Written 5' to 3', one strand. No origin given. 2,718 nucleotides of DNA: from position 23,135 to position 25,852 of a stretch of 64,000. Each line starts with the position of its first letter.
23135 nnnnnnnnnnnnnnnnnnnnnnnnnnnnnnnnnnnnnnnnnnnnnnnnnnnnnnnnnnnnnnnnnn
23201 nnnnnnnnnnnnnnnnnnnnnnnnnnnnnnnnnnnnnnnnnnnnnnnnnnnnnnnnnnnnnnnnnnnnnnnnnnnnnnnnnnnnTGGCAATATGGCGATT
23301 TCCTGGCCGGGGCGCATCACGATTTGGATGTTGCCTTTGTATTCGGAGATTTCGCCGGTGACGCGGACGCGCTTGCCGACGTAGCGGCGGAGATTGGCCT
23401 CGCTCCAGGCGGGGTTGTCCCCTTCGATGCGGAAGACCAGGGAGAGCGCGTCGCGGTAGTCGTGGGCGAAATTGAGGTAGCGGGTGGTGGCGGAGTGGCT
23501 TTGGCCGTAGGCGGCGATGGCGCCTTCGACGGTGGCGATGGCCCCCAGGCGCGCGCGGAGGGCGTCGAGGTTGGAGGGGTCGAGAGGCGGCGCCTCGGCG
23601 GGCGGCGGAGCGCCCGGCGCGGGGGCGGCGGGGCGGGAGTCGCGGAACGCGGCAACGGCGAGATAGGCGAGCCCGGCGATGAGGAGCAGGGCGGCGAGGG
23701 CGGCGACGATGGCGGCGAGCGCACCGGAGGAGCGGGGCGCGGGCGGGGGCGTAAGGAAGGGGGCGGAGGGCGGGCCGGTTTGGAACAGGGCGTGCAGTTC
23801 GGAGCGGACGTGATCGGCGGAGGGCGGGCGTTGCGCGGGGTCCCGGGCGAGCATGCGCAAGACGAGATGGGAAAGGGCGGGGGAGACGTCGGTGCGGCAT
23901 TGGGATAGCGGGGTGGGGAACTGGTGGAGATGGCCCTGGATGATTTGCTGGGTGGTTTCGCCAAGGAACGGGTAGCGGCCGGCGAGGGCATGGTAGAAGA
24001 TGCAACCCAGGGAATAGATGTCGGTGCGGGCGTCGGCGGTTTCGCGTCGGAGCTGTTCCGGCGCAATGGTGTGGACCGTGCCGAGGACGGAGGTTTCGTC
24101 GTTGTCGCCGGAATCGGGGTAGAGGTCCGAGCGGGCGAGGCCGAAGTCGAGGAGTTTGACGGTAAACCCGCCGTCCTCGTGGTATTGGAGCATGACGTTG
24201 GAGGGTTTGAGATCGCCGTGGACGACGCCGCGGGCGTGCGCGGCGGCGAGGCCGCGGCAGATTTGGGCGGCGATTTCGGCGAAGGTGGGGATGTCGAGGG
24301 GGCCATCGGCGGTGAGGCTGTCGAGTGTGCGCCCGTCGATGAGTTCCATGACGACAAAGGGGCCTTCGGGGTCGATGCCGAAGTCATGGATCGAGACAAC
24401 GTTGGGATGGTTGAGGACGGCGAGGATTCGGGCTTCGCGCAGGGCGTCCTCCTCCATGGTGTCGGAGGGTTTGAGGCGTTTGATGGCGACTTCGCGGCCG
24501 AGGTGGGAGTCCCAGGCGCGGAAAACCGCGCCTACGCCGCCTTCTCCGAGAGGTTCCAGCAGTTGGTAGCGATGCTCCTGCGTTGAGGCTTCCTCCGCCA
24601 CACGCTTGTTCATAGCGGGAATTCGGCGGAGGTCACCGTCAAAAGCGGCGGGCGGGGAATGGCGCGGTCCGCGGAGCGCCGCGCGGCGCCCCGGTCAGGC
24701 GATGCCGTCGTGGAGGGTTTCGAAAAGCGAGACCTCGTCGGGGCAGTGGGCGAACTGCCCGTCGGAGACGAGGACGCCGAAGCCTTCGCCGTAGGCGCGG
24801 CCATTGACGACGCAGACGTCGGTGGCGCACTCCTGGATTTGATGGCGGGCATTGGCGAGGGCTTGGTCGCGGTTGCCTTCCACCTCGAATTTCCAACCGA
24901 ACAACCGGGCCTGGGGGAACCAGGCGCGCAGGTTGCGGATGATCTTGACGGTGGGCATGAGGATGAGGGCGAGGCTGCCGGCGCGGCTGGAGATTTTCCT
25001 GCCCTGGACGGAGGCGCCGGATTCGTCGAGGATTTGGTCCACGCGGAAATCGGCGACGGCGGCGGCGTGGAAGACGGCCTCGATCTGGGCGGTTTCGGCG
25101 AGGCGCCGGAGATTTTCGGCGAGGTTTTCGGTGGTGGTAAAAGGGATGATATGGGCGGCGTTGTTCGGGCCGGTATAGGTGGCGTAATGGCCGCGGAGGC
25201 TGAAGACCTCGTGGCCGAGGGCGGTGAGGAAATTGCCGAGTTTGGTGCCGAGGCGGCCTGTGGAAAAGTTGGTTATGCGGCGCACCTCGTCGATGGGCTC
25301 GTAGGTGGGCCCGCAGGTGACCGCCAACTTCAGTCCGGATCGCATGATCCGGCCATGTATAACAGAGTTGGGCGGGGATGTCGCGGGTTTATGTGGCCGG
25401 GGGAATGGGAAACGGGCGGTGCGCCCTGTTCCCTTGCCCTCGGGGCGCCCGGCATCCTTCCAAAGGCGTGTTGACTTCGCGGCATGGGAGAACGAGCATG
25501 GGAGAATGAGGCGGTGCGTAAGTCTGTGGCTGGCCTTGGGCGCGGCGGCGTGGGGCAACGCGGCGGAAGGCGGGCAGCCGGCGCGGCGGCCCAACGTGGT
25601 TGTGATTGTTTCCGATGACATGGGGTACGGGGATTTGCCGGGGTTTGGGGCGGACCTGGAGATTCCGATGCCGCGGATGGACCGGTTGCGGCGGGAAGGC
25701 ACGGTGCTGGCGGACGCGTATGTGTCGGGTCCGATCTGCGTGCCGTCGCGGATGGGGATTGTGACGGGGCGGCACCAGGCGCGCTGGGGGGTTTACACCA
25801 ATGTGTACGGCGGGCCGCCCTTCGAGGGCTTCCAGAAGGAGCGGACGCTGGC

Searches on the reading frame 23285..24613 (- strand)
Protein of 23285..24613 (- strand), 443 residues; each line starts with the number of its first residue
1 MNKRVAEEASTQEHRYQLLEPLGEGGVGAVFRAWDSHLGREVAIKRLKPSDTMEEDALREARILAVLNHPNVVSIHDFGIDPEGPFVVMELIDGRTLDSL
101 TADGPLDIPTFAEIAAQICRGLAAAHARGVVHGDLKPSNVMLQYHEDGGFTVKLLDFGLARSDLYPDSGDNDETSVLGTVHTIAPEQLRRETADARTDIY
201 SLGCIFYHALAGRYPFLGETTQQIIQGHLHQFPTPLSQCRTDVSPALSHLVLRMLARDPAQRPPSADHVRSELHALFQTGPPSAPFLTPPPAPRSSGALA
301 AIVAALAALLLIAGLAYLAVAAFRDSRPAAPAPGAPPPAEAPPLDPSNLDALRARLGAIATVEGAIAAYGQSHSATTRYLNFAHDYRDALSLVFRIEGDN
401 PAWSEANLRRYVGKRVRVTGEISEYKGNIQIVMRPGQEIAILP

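Call 6: search_protein_families(library=pfam, proteins=[window:23285-24613:-], max_evalue=1)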
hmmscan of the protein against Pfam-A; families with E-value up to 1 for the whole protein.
window:23285-24613:- (443 aa): 14 families
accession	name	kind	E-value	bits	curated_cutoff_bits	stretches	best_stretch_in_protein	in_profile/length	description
PF00069.31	Pkinase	-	1.5e-49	169.2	31.7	1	16-266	1-255/263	Protein kinase domain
PF07714.23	PK_Tyr_Ser-Thr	-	3.5e-30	105.6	23.1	1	18-264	3-250/258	Protein tyrosine and serine/threonine kinase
PF01636.29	APH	-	7e-08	33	23.2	2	111-161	150-198/239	Phosphotransferase enzyme family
PF03109.22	ABC1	-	5.7e-05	22.8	22.9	1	87-161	145-215/244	ABC1 atypical kinase-like domain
PF06293.20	Kdo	-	0.0004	20.3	21.3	1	113-163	122-172/207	Lipopolysaccharide kinase (Kdo/WaaP) family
PF19974.5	TCAD9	-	0.0039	16.8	40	1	123-158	292-322/429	Ternary complex associated domain 9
PF01163.29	RIO1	-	0.0045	17.1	22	1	46-143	44-139/187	RIO domain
PF19135.5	DUF5818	-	0.012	15.6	27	1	406-423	27-44/57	Protein of unknown function (DUF5818)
PF14531.12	Kinase-like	-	0.039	13.6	25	1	103-153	139-187/289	Kinase-like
PF17667.7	Pkinase_fungal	-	0.04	13.1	24.1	1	127-201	305-378/387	Fungal protein kinase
PF14485.11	DUF4431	-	0.044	14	24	1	407-422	13-28/48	Domain of unknown function (DUF4431)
PF02958.26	EcKL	-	0.061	13.1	22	1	129-161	216-249/294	Ecdysteroid kinase-like family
PF09179.16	TilS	-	0.096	13.4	21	1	243-283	9-48/67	TilS substrate binding domain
PF01336.31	tRNA_anti-codon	-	0.25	11.7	27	1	412-432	47-68/75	OB-fold nucleic acid binding domain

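Call 7: search_protein_families(library=ncbifam, proteins=[window:23285-24613:-], max_evalue=1)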
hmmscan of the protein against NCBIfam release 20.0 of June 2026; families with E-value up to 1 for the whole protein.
window:23285-24613:- (443 aa): 23 families
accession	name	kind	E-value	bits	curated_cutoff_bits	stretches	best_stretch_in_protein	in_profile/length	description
NF033483.0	PknB_PASTA_kin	equivalog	1e-78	265.8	450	1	13-287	6-279/563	Stk1 family PASTA domain-containing Ser/Thr kinase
NF052427.1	StpK7MSMEG_1200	equivalog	9.5e-50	169.7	900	1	14-330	7-325/601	serine/threonine protein kinase StpK7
NF047741.1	antiphage_MADS6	equivalog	6.5e-47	160.4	460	2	111-281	301-465/612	methylation-associated defense system protein kinase MAD6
TIGR03903.1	TOMM_kin_cyc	equivalog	2.8e-40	138.1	705.75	1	39-275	3-246/1267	TOMM system kinase/cyclase fusion protein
NF009651.0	PRK13184.1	equivalog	8e-38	130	839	1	14-278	2-292/932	serine/threonine-protein kinase PknD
NF038150.1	lanthi_synth_IV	equivalog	6.7e-28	97.5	650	1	10-303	185-481/851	class IV lanthionine synthetase LanL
NF033442.0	BREX_PglW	equivalog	6.3e-19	67.2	990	1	51-276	251-486/1391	BREX system serine/threonine kinase PglW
NF038151.1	lanthi_synth_III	equivalog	2.4e-17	62.7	575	1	7-217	213-430/833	class III lanthionine synthetase LanKC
NF053615.1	SerThrKinAfsKStmc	equivalog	6.4e-14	51.6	1300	1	16-267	15-259/809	protein serine/threonine kinase AfsK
NF011463.0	PRK14879.1-4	equivalog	3.8e-12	46.1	188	1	56-161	64-161/237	Kae1-associated kinase Bud32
NF011464.0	PRK14879.1-7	equivalog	2.5e-10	40.5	246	1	54-163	50-152/221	Kae1-associated kinase Bud32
TIGR03724.2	arch_bud32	equivalog_domain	2.8e-10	40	125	1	58-162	41-133/193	KEOPS complex kinase/ATPase Bud32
NF058632.1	SerThrKinPrkT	equivalog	5e-08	32.3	280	1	12-144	19-152/322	serine/threonine protein kinase PrkT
NF007174.0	PRK09605.1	equivalog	7.7e-08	31.2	447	1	56-163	382-476/535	bifunctional N(6)-L-threonylcarbamoyladenine synthase/serine/threonine protein kinase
NF011460.0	PRK14879.1-1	equivalog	2.2e-07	30.3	199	1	55-162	56-159/232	Kae1-associated kinase Bud32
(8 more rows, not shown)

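Call 8: search_protein_families(library=padloc, proteins=[window:23285-24613:-], max_evalue=1)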
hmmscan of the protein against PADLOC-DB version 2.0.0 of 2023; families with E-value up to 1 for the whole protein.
window:23285-24613:- (443 aa): 36 families (the best 25 are shown)
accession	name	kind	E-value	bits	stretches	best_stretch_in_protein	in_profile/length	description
PDLC04042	PD-T4-6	-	3.2e-80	267.9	1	10-279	5-275/292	-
PDLC04053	PD-T4-6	-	2.7e-74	248.4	1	11-297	6-291/311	-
PDLC04061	PD-T4-6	-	1.9e-73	246.7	1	5-279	7-286/510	-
PDLC04138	mad6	-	3.7e-73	245.5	1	7-299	44-336/659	mads_6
PDLC04060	PD-T4-6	-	1.2e-66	223.7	1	13-276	7-269/486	-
PDLC04043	PD-T4-6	-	3e-66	222.4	1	5-285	6-286/452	-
PDLC04041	PD-T4-6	-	6e-63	211.6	1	15-294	29-294/443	-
PDLC04039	PD-T4-6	-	1.8e-60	203.2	1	10-268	10-267/458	-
PDLC04054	PD-T4-6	-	1.9e-60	203.1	1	16-346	12-310/347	-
PDLC04052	PD-T4-6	-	5.7e-60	201.9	1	13-285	8-285/496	-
PDLC04040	PD-T4-6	-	3.2e-58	195.8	1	22-284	2-273/547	-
PDLC04047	PD-T4-6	-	6.8e-57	191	1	9-277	5-273/327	-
PDLC01088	C3a189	-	1e-56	191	1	5-311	4-281/840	kinase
PDLC04057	PD-T4-6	-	1e-54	184.2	1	13-280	7-274/443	-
PDLC04050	PD-T4-6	-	1.1e-51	174.2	1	15-278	64-328/480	-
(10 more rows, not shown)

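Call 20: find_homologous_proteins(query=window:23285-24613:-, max_evalue=1e-20)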
Query window:23285-24613:- (443 aa): 4097 proteins with E <= 1e-20 among 8000 candidates; the best 120 are listed.
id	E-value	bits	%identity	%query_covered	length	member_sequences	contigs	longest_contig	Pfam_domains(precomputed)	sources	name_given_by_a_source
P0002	1.8e-293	991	100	100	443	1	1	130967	PF07714.24,PF00069.32,PF03109.23,PF01636.30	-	-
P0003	9.0e-112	392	43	99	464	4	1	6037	PF07714.24,PF00069.32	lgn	-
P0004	1.3e-110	389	40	99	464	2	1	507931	PF07714.24,PF00069.32,PF01636.30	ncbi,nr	ncbi:MAG: protein kinase [Verrucomicrobiae bacterium]|nr:protein kinase [Verrucomicrobiae bacterium]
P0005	4.3e-108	380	43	97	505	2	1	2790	PF07714.24,PF00069.32,PF03109.23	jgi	jgi:serine/threonine-protein kinase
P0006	7.5e-108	379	43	98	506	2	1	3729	PF07714.24,PF00069.32,PF03109.23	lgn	-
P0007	9.2e-108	379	43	97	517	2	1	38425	PF07714.24,PF00069.32,PF03109.23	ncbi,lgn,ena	-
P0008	3.7e-106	374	41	99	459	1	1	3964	PF07714.24,PF00069.32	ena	-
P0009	5.8e-101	357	41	99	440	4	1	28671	PF07714.24,PF00069.32,PF03109.23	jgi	-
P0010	4.9e-100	354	41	99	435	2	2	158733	PF07714.24,PF00069.32,PF01636.30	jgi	-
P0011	5.6e-100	353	42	99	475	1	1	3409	PF07714.24,PF00069.32,PF01636.30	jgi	jgi:serine/threonine protein kinase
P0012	3.9e-99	351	45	93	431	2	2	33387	PF07714.24,PF00069.32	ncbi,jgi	-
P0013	6.8e-99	350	43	97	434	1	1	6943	PF07714.24,PF00069.32,PF01636.30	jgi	jgi:serine/threonine protein kinase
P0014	1.5e-98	349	43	99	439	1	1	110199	PF07714.24,PF00069.32,PF01636.30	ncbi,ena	-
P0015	6.1e-98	347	41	99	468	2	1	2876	PF07714.24,PF00069.32,PF01636.30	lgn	-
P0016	4.7e-94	334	42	97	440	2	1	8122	PF07714.24,PF00069.32,PF01636.30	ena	-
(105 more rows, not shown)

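Call 21: find_encoding_contigs(protein=P0004, flank=8000, max_places=2)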
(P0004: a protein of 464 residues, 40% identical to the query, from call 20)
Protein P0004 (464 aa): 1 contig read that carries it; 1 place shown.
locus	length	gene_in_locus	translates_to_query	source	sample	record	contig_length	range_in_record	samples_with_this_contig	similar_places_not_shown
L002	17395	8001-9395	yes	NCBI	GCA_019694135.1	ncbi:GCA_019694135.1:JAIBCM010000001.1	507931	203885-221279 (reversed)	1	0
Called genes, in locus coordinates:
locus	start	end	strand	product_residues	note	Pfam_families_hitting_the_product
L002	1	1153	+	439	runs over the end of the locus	PF05977:MFS_3, PF07690:MFS_1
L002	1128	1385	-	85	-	PF02416:TatA_B_E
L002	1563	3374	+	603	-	PF00989:PAS, PF08448:PAS_4 (weak), PF00512:HisKA, PF02518:HATPase_c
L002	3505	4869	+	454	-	PF00072:Response_reg, PF00158:Sigma54_activat, PF14532:Sigma54_activ_2, PF07728:AAA_5 (weak), PF25601:AAA_lid_14, PF02954:HTH_8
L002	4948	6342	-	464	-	PF01406:tRNA-synt_1e, PF09334:tRNA-synt_1g (faint), PF09190:DALR_2, PF23493:CysS_C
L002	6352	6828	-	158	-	PF02542:YgbB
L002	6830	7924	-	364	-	PF13439:Glyco_transf_4, PF13579:Glyco_trans_4_4, PF20706:GT4-conflict (weak), PF00534:Glycos_transf_1, PF13692:Glyco_trans_1_4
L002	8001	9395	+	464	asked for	PF00069:Pkinase, PF07714:PK_Tyr_Ser-Thr, PF01636:APH (faint)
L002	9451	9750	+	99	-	-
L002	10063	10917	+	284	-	-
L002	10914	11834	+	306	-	PF00850:Hist_deacetyl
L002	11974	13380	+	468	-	PF00171:Aldedh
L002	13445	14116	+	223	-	PF04028:DUF374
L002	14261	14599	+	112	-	PF00543:P-II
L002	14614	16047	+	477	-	PF03951:Gln-synt_N, PF00120:Gln-synt_C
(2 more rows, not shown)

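Call 22: find_encoding_contigs(protein=P0010, flank=8000, max_places=2)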
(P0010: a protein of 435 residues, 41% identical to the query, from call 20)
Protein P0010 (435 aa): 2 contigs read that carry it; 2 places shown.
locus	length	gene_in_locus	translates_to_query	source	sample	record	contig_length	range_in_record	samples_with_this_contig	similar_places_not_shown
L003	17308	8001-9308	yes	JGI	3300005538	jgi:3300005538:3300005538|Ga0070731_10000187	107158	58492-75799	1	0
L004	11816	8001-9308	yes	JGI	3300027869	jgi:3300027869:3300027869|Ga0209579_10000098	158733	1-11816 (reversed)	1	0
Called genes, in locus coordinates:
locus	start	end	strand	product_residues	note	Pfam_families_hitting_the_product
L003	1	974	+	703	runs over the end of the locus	PF24404:nSTAND_NTPase7 (faint), PF25199:nSTAND_NTPase5 (weak), PF01656:CbiA, PF10609:ParA, PF13614:AAA_31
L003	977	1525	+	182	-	PF02563:Poly_export, PF10531:SLBB, PF22461:SLBB_2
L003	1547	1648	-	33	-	-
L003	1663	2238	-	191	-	PF01066:CDP-OH_P_transf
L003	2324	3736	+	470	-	PF03446:NAD_binding_2, PF00393:6PGD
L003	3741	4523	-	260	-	PF01936:NYN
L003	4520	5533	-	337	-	PF01370:Epimerase, PF16363:GDP_Man_Dehyd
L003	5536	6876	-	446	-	PF01041:DegT_DnrJ_EryC1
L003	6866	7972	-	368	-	PF01073:3Beta_HSD (weak), PF01370:Epimerase, PF02719:Polysacc_synt_2, PF04321:RmlD_sub_bind (weak), PF16363:GDP_Man_Dehyd, PF07993:NAD_binding_4 (weak)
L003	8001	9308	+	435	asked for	PF00069:Pkinase, PF07714:PK_Tyr_Ser-Thr, PF01636:APH (faint)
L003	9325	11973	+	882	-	PF00211:Guanylate_cyc, PF13191:AAA_16 (weak), PF25872:HTH_77, PF13424:TPR_12 (weak)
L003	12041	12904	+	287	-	PF01841:Transglut_core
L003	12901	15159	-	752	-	PF01301:Glyco_hydro_35, PF21317:BetaGal_ABD_1, PF21467:BetaGal_gal-bd, PF00754:F5_F8_type_C (weak)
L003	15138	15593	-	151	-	PF01242:PTPS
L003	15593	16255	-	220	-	PF04055:Radical_SAM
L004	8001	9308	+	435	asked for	PF00069:Pkinase, PF07714:PK_Tyr_Ser-Thr, PF01636:APH (faint)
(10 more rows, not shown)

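Call 23: find_encoding_contigs(protein=P0014, flank=8000, max_places=2)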
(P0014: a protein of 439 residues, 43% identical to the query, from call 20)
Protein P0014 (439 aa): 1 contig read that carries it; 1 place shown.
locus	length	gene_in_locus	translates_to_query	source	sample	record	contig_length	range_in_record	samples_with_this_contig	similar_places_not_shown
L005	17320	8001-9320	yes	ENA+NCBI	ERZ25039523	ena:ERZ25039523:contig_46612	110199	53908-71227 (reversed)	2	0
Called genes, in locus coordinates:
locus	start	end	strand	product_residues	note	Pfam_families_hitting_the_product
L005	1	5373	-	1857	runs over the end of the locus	PF03797:Autotransporter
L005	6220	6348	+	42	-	-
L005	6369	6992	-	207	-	PF07313:AmiA-like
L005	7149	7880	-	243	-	PF01904:DUF72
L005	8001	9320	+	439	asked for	PF00069:Pkinase, PF07714:PK_Tyr_Ser-Thr, PF01636:APH (faint)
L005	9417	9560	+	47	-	PF13396:PLDc_N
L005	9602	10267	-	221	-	PF00072:Response_reg, PF00486:Trans_reg_C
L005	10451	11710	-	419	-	PF13173:AAA_14, PF13635:DUF4143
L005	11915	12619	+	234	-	PF00149:Metallophos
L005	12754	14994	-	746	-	PF07995:GSDH, PF13442:Cytochrome_CBB3 (faint)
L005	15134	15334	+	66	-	-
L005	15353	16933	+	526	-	PF01475:FUR, PF00005:ABC_tran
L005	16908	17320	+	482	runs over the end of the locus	PF19295:SufBD_N, PF01458:SUFBD_core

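Call 93: find_encoding_contigs(protein=P0012, flank=5000, max_places=2)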
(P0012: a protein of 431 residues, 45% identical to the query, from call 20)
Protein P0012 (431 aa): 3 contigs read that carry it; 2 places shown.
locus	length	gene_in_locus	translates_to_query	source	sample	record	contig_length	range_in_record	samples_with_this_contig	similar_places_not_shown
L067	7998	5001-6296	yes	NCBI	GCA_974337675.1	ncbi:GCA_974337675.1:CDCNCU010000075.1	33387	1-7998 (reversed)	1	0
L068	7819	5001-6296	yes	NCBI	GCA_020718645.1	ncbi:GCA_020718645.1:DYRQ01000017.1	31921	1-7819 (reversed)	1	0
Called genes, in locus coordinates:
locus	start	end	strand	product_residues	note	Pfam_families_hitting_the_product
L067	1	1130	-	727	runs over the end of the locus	PF01642:MM_CoA_mutase, PF02310:B12-binding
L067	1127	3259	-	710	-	PF01642:MM_CoA_mutase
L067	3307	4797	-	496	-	PF00682:HMGL-like, PF02436:PYC_OADA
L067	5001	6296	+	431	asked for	PF00069:Pkinase, PF07714:PK_Tyr_Ser-Thr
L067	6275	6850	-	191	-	-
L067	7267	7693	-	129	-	PF13366:PDDEXK_3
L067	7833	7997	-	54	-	?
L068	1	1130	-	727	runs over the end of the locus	PF01642:MM_CoA_mutase, PF02310:B12-binding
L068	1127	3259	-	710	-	PF01642:MM_CoA_mutase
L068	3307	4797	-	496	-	PF00682:HMGL-like, PF02436:PYC_OADA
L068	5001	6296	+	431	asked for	PF00069:Pkinase, PF07714:PK_Tyr_Ser-Thr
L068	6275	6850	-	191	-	-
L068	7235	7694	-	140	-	PF13366:PDDEXK_3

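Call 94: find_encoding_contigs(protein=P0007, flank=5000, max_places=2)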
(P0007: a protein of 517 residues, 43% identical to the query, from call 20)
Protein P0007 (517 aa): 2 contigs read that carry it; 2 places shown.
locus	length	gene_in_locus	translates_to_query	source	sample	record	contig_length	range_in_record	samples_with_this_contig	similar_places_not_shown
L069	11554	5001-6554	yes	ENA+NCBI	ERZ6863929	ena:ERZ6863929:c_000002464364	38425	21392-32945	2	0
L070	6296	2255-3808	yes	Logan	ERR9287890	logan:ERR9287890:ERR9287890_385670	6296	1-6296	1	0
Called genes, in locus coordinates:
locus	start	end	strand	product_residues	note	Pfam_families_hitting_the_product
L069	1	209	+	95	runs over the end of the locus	PF02686:GatC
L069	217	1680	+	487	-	PF01425:Amidase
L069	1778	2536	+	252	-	-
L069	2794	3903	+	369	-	PF06925:MGDG_synth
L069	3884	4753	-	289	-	PF01047:MarR (weak), PF13412:HTH_24 (weak)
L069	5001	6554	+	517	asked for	PF00069:Pkinase, PF03109:ABC1 (faint), PF07714:PK_Tyr_Ser-Thr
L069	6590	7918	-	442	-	PF00202:Aminotran_3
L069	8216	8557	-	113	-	-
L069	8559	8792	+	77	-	-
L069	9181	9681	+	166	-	-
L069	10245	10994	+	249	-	PF20772:TACO1_YebC_N, PF01709:Transcrip_reg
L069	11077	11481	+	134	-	PF08761:dUTPase_2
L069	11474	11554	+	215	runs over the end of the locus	PF02578:Cu-oxidase_4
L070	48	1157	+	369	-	PF06925:MGDG_synth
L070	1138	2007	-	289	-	PF01047:MarR (weak), PF13412:HTH_24 (weak)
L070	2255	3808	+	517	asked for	PF00069:Pkinase, PF03109:ABC1 (faint), PF07714:PK_Tyr_Ser-Thr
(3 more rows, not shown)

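Call 95: find_encoding_contigs(protein=P0009, flank=5000, max_places=2)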
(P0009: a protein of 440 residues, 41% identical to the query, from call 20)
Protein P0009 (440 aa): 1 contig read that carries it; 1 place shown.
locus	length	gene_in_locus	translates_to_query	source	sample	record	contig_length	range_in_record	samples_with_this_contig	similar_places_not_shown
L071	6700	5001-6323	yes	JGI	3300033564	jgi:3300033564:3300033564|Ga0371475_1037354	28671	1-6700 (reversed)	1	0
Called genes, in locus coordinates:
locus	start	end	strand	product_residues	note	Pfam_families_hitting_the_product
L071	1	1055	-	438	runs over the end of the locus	-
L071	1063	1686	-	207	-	-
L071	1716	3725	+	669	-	PF22745:Nlig-Ia, PF01653:DNA_ligase_aden, PF03120:OB_DNA_ligase, PF12826:HHH_2, PF14520:HHH_5 (weak), PF00633:HHH (weak), PF00533:BRCT, PF12738:PTCB-BRCT (weak)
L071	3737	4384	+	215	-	PF01476:LysM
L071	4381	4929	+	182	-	-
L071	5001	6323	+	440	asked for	PF00069:Pkinase, PF03109:ABC1 (faint), PF07714:PK_Tyr_Ser-Thr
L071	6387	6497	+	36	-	-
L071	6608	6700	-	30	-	?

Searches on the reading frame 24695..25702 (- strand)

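Call 16: search_protein_families(library=pfam, proteins=[window:24695-25702:-], max_evalue=0.00001)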
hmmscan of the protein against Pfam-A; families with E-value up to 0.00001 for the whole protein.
window:24695-25702:- (335 aa): 1 family
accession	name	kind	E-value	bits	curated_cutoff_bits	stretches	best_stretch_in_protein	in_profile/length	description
PF04127.22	DFP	-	9.2e-27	94.5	22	1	123-309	3-177/186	DNA/pantothenate metabolism flavoprotein C-terminal domain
